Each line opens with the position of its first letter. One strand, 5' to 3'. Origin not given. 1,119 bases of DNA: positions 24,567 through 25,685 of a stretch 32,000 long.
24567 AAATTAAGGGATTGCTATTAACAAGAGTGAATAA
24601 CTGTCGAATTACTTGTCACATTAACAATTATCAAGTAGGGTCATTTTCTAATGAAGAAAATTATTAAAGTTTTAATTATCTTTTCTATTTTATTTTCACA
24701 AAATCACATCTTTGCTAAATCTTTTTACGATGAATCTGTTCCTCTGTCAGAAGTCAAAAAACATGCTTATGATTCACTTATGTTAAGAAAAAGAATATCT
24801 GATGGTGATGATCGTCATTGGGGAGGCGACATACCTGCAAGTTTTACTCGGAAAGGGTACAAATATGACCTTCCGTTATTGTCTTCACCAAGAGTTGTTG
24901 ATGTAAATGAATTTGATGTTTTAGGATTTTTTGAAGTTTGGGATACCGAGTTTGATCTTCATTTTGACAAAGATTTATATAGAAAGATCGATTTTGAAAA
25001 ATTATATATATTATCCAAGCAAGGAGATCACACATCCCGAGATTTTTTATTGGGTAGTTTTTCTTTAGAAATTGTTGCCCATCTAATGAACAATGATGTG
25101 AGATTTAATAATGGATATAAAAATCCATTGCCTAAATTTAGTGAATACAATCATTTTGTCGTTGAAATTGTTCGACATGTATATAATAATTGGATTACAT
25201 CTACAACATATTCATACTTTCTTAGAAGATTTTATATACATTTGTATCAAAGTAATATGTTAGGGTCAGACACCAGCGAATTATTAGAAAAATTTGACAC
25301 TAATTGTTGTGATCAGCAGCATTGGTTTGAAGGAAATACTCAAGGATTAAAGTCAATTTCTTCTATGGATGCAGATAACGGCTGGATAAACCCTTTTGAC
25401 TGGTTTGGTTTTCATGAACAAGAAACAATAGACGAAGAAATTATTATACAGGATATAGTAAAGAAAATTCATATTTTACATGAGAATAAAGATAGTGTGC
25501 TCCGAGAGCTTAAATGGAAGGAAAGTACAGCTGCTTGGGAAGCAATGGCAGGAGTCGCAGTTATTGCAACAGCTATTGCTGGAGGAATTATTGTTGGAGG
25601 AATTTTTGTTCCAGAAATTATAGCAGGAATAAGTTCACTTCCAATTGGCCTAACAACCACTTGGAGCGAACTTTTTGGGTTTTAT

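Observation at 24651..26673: Secreted Gly-zipper membrane protein followed by an array of three small single-pass membrane proteins, a candidate pore-forming toxin with immunity genes or a new envelope module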

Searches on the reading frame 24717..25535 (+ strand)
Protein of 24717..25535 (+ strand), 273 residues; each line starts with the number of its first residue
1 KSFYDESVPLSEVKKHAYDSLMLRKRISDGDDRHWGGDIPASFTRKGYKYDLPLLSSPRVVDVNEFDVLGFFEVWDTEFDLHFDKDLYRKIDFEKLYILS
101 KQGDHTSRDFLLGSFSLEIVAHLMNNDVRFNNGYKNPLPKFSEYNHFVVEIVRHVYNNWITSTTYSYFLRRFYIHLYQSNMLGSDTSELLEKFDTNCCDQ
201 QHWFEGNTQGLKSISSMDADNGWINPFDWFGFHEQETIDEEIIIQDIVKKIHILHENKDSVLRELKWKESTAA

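Call 31: search_protein_representatives(alignment_id=A2)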
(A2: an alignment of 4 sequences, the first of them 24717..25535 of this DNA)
Query: 4 sequences, 293 profile positions. Proteins with E-value up to 0.001 (for the whole library): 8; up to 1e-10: 6; up to 1e-30: 4. The best 8 are listed.
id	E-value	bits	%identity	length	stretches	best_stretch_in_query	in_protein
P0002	4.1e-153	525.2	-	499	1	1-293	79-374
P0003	2.0e-152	522.9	-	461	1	5-292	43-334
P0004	4.2e-150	515.3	-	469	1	3-285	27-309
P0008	9.9e-77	274.5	-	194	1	61-273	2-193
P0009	7.3e-19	84.5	-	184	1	211-292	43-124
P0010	2.2e-13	66.5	-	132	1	236-291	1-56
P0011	2.2e-08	50.1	-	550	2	28-175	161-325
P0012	1.0e-04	38.1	-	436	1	39-177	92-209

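Call 33: find_encoding_contigs(protein=P0011, flank=10000, max_places=3)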
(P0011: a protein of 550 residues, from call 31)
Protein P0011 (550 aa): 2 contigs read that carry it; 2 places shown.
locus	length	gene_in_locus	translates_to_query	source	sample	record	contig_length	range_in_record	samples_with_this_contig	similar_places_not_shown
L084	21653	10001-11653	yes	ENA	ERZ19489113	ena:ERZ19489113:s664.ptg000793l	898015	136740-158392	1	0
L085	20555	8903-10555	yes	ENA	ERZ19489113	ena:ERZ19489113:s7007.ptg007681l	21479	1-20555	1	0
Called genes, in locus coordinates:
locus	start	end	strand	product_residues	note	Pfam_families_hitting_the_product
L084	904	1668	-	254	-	-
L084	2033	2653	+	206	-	PF07963:N_methyl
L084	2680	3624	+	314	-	PF05569:Peptidase_M56 (weak), PF01435:Peptidase_M48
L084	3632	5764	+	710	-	PF13181:TPR_8 (faint), PF13176:TPR_7 (faint), PF13424:TPR_12 (faint), PF00515:TPR_1 (faint), PF07719:TPR_2 (faint), PF13174:TPR_6 (faint), PF13428:TPR_14 (faint), PF01464:SLT, +1 more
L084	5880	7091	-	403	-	-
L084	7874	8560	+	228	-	-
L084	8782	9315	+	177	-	-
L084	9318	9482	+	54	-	-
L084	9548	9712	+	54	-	-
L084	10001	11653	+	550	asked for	-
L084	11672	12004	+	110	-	-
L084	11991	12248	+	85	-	-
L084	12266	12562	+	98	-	-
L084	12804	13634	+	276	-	-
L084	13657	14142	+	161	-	-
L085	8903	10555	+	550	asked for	-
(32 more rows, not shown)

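Call 34: find_encoding_contigs(protein=P0012, flank=10000, max_places=3)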
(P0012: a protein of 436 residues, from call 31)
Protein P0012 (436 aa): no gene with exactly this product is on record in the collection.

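Call 46: find_encoding_contigs(protein=P0008, flank=5000, max_places=3)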
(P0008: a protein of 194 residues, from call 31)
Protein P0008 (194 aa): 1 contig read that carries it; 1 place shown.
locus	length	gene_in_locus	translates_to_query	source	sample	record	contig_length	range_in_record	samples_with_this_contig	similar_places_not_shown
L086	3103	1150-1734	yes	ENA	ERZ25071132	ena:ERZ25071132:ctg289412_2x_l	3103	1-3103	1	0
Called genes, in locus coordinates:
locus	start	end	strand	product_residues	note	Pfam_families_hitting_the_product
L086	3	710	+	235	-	?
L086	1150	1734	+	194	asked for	-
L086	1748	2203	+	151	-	-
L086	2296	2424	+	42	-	-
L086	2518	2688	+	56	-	-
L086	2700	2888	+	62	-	-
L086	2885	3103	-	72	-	?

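Call 47: find_encoding_contigs(protein=P0009, flank=5000, max_places=3)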
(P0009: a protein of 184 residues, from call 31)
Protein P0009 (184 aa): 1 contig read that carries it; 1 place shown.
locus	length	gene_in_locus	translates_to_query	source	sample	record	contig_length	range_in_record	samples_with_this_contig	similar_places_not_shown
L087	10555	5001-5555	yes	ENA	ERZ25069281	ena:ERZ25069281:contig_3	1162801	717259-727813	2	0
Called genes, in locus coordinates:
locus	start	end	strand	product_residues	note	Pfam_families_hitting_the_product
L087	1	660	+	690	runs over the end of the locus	-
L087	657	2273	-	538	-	PF01019:G_glu_transpept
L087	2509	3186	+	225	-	PF06041:DUF924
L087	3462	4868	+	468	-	-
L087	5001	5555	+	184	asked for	-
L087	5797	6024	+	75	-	-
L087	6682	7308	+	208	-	-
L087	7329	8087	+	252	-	PF02405:MlaE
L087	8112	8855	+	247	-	PF00005:ABC_tran, PF13304:AAA_21 (faint)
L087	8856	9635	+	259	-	PF02470:MlaD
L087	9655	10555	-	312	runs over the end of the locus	PF01551:Peptidase_M23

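Call 48: find_encoding_contigs(protein=P0010, flank=5000, max_places=3)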
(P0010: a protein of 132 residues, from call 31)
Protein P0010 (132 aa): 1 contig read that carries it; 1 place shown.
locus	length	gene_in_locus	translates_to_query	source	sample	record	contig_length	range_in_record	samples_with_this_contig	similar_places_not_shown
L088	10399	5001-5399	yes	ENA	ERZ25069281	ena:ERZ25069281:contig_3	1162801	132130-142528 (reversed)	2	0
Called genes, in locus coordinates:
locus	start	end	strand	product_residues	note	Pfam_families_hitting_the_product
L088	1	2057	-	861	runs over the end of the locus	PF01751:Toprim, PF01131:Topoisom_bac, PF13368:Toprim_C_rpt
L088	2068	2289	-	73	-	PF01176:eIF-1a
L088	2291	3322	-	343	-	-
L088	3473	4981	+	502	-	PF00133:tRNA-synt_1, PF01406:tRNA-synt_1e (weak), PF09334:tRNA-synt_1g, PF00133:tRNA-synt_1, PF08264:Anticodon_1 (weak), PF19303:Anticodon_3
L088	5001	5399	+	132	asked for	-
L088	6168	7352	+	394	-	PF07075:NamZ_N, PF20732:NamZ_C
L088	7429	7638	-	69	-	-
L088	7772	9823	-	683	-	PF13181:TPR_8 (faint), PF07719:TPR_2 (faint), PF13174:TPR_6 (faint), PF13428:TPR_14 (faint), PF01464:SLT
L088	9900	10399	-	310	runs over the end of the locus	PF05569:Peptidase_M56 (weak), PF01435:Peptidase_M48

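Call 56: search_solved_structures(query=A4, max_evalue=10)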
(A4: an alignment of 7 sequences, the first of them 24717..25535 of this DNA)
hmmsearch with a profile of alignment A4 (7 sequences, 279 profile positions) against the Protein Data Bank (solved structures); distinct sequences matched with E-value up to 10: 0.

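Call 58: predict_structure(alignment_id=A4)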
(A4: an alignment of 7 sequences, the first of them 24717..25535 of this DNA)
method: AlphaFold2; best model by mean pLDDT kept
length: 273 residues; sequences in the alignment: 7
mean_pLDDT: 56.7   pTM: 0.63
mean pLDDT of the five models: 56.7, 56.3, 55.2, 54.2, 49.0
residues with pLDDT >= 90: 20; 70-90: 69; 50-70: 56; < 50: 128
segments of 3 or more residues with pLDDT < 50: 1-4, 28-44, 58-79, 127-143, 179-186, 192-238, 265-273
pLDDT, mean of each block of 10 residues (from residue 1): 57 74 53 34 51 57 37 40 57 90 89 83 55 42 60 88 89 67 47 44 33 26 34 41 78 65 46 30
secondary structure, 60 per line:
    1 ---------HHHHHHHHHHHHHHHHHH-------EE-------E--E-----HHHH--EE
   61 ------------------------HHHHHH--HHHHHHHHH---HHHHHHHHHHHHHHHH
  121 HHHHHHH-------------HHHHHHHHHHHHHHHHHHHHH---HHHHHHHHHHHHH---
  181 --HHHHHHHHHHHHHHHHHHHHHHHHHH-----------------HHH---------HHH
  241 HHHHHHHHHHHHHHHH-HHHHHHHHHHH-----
elements in order: H10-27 H53-56 H85-90 H93-101 H105-127 H141-161 H165-177 H183-208 H238-256 H258-268
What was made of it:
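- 24717..25526 (+): N-terminal domain of ~270 aa, all-helical, with clade-specific acidic/aromatic motifs (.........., VDVNEFD, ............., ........, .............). AF2 on the domain gives pLDDT 56.7 and pTM 0.63, with a helical core at pLDDT 85-90 (call 58).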

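Call 62: fold_search(model_id=the predicted structure, library=pdb)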
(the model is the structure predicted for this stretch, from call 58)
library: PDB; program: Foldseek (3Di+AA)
matches with E <= 10: 10; with E <= 0.001: 0
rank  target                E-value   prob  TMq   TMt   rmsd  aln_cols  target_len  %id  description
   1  4i1q_A                4.3e+00  0.02  0.12  0.15  26.6       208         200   13  Crystal Structure of hBRAP1 N-BAR domain (released 2013-02-06)
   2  1w2w_A                4.5e+00  0.08  0.15  0.19  17.6       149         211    8  Crystal structure of yeast Ypr118w, a methylthioribose-1-phosphate isomerase related to regulatory eIF2B subunits (released 2004-07-16)
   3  9a4r_A                4.7e+00  0.12  0.21  0.26  23.8       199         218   14  Integrative model of RPSH-RPOB by crosslinking MS and deep learning (released 2024-09-18)
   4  1w2w_M                5.0e+00  0.08  0.16  0.20  16.1       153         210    9  Crystal structure of yeast Ypr118w, a methylthioribose-1-phosphate isomerase related to regulatory eIF2B subunits (released 2004-07-16)
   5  3n06_A                6.2e+00  0.02  0.11  0.16  16.4       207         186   11  A mutant human Prolactin receptor antagonist H27A in complex with the extracellular domain of the human prolactin rece (released 2010-09-29)
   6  2icw_G                6.8e+00  0.07  0.20  0.24  13.9       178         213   17  Crystal structure of a complete ternary complex between TCR, superantigen, and peptide-MHC class II molecule (released 2007-03-20)
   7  3v5y_B                7.9e+00  0.03  0.13  0.21  17.5       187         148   13  Structure of FBXL5 hemerythrin domain, P2(1) cell (released 2012-01-25)
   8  7byl_A                8.2e+00  0.03  0.16  0.13  21.2       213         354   15  Cryo-EM structure of human KCNQ4 (released 2020-12-02)
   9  8h3d_C                8.2e+00  0.03  0.13  0.05  24.8       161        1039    9  Structure of apo SARS-CoV-2 spike protein with one RBD up (released 2023-03-22)
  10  9fqr_FQ               8.6e+00  0.02  0.12  0.14  21.6       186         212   11  96-nm repeat of axonemal doublet microtubules from bovine sperm (released 2025-03-26)
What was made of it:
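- On Pore-forming colicin-type bacteriocin + immunity: Foldseek against PDB gives best E=4.3 and TM<=0.26, although only the N-domain model was searched (call 62).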

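Call 66: fold_search(model_id=the predicted structure, library=viral)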
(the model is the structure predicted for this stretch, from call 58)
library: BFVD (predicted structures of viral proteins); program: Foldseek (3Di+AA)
matches with E <= 10: 42; with E <= 0.001: 0
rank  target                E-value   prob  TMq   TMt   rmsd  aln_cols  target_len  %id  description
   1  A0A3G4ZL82            6.0e-01  0.06  0.11  0.07  32.6       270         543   11  Uncharacterized protein [Terrestrivirus sp.]
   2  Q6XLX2                6.2e-01  0.12  0.16  0.13  24.0       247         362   12  FirrV-1-C6 [Feldmannia irregularis virus a]
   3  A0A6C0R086            1.9e+00  0.06  0.14  0.13  19.7       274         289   10  (no name in the UniProt tables at hand)
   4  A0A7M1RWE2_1          2.3e+00  0.04  0.16  0.05  21.5       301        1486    9  Uncharacterized protein [uncultured phage cr10_1]
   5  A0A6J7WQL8            2.6e+00  0.12  0.22  0.30  21.5       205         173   10  FliA DNA-directed RNA polymerase specialized sigma subunit [uncultured Caudovirales phage]
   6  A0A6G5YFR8            2.7e+00  0.09  0.13  0.18  17.6       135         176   12  (no name in the UniProt tables at hand)
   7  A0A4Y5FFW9            2.9e+00  0.11  0.15  0.24  20.7       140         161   10  (no name in the UniProt tables at hand)
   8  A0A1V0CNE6            3.0e+00  0.07  0.15  0.23  14.4       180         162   13  (no name in the UniProt tables at hand)
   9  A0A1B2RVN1            3.5e+00  0.02  0.11  0.07  23.1       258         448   13  (no name in the UniProt tables at hand)
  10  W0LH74                3.6e+00  0.02  0.13  0.07  16.4       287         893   11  Genome polyprotein (Fragment) [Dengue virus type 3]
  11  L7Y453                4.2e+00  0.03  0.12  0.11  18.5       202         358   13  Putative ankyrin repeat protein [Megavirus lba]
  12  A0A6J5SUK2            4.6e+00  0.04  0.13  0.09  20.6       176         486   11  Caudovirus, tape measure, N-terminal [uncultured Caudovirales phage]
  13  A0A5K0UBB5            4.8e+00  0.03  0.14  0.13  21.2       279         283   13  Putative t-snare protein [Yasminevirus sp. GU-2018]
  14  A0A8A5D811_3          4.8e+00  0.02  0.11  0.04  20.2       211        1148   12  Polyprotein (Fragment) [Neofusicoccum parvum endornavirus 1]
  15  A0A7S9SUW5            4.8e+00  0.01  0.12  0.10  31.5       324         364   10  (no name in the UniProt tables at hand)
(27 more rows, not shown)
